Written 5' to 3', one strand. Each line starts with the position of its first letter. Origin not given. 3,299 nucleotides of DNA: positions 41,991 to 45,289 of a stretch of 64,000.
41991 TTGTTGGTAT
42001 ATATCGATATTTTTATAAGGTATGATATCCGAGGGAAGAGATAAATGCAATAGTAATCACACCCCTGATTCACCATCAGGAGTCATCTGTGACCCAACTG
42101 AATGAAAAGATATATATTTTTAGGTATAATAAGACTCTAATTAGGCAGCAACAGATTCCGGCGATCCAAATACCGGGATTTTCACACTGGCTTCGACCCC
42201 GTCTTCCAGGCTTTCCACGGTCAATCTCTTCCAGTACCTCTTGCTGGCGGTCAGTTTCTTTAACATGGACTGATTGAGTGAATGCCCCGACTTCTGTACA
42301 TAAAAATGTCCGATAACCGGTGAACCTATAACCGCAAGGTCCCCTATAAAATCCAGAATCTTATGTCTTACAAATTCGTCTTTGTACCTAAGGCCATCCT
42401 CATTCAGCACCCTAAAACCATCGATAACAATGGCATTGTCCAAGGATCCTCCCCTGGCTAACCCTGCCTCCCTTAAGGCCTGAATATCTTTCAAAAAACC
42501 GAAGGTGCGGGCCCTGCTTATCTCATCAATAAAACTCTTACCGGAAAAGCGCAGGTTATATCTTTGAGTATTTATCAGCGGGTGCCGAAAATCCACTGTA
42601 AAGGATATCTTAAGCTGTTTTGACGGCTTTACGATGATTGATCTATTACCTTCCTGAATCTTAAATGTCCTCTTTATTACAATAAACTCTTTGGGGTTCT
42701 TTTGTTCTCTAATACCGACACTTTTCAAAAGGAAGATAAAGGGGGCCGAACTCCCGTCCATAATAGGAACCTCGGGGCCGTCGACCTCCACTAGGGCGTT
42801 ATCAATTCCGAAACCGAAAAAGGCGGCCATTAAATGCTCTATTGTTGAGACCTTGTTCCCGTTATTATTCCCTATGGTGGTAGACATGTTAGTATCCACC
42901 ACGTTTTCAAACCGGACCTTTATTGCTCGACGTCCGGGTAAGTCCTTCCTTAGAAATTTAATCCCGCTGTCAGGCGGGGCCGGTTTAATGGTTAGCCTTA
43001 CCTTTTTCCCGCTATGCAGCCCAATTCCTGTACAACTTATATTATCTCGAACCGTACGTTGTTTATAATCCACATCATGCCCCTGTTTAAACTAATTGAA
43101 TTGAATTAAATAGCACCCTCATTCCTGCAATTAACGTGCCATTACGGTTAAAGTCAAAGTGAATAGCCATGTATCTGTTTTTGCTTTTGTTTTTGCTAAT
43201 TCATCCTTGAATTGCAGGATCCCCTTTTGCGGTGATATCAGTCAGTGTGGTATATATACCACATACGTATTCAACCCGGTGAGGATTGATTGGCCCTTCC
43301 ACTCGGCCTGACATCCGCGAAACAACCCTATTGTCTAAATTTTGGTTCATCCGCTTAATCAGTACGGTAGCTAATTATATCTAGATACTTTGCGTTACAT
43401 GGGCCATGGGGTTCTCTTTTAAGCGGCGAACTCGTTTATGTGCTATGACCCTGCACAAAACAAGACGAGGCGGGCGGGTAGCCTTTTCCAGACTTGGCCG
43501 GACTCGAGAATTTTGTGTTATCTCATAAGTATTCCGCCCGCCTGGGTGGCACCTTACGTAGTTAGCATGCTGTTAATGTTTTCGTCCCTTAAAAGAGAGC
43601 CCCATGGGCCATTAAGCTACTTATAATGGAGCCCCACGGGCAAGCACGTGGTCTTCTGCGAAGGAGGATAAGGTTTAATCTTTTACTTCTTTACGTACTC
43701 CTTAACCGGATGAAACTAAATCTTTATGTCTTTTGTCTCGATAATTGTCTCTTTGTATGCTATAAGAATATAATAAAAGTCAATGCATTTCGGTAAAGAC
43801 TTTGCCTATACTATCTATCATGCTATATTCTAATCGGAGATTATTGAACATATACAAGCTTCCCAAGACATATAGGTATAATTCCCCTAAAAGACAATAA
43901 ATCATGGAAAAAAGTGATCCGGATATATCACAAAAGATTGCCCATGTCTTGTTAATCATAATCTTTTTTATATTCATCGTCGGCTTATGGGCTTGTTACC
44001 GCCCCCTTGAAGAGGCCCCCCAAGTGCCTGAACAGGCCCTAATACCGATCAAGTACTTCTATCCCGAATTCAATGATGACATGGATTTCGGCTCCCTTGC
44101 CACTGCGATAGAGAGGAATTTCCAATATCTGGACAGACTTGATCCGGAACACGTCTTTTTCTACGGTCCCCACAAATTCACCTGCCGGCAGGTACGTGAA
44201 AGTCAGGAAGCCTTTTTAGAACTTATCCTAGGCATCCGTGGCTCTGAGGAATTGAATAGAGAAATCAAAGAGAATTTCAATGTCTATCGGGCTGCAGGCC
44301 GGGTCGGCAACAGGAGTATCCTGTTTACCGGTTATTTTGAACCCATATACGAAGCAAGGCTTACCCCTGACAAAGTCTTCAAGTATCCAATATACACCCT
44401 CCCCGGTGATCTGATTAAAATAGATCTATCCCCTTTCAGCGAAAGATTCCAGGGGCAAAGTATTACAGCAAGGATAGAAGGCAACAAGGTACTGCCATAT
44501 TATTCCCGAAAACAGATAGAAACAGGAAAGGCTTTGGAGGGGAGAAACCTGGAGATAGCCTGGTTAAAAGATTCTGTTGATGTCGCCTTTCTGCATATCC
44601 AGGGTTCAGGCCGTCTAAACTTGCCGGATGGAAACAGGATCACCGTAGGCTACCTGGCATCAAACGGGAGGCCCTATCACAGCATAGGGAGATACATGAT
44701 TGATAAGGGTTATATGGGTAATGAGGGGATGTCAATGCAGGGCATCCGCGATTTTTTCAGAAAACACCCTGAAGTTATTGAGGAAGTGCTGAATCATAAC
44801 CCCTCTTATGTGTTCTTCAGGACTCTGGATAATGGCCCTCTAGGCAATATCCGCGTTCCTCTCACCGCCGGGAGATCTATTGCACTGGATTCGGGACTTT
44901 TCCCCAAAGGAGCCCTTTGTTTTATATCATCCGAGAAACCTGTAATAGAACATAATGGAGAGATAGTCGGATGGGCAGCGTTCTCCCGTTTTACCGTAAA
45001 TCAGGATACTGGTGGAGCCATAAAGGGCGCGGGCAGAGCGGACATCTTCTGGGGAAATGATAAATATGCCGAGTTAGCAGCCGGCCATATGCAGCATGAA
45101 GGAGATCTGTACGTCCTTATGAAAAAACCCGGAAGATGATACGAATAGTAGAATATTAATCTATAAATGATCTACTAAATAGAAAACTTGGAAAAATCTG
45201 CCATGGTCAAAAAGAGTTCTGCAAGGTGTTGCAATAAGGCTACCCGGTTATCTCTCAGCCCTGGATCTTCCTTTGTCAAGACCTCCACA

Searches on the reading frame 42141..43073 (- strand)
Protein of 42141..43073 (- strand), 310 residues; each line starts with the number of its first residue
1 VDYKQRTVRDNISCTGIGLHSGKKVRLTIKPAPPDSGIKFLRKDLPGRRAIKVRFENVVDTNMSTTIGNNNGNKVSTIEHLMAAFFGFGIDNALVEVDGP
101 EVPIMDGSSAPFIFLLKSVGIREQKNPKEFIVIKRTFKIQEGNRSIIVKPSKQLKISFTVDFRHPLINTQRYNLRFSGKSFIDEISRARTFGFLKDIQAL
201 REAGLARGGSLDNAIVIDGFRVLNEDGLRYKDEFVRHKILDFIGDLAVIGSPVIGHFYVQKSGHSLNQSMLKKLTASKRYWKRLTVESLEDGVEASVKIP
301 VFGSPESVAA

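Call 66: search_protein_families(library=pfam, proteins=[window:42141-43073:-], max_evalue=0.000001)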
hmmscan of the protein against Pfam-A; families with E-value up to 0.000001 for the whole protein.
window:42141-43073:- (310 aa): 1 family
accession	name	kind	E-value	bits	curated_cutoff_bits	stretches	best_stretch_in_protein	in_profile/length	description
PF03331.19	LpxC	-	4.5e-111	371.1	27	1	5-275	1-267/268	UDP-3-O-acyl N-acetylglycosamine deacetylase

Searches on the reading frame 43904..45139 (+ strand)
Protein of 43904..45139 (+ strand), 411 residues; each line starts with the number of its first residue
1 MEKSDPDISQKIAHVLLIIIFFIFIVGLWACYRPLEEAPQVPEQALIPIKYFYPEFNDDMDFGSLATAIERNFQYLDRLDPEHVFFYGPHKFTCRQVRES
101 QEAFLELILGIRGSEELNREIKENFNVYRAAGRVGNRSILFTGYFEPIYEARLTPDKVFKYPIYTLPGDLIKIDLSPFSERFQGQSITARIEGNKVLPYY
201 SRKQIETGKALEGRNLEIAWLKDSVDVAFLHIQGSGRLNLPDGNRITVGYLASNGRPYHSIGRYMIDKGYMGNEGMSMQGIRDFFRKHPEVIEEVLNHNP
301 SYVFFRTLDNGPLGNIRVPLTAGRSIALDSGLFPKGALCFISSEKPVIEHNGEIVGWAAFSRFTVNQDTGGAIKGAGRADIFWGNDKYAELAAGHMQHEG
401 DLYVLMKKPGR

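Call 66: search_protein_families(library=pfam, proteins=[window:43904-45139:+], max_evalue=0.000001)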
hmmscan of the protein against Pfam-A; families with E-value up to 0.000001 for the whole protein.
window:43904-45139:+ (411 aa): 2 families
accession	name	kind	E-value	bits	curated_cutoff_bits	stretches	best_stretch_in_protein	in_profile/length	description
PF03562.22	MltA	-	2.8e-61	206.7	24.3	1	140-306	1-163/163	MltA specific insert domain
PF06725.17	3D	-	5.4e-17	62.2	23.8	1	324-405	1-71/72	3D domain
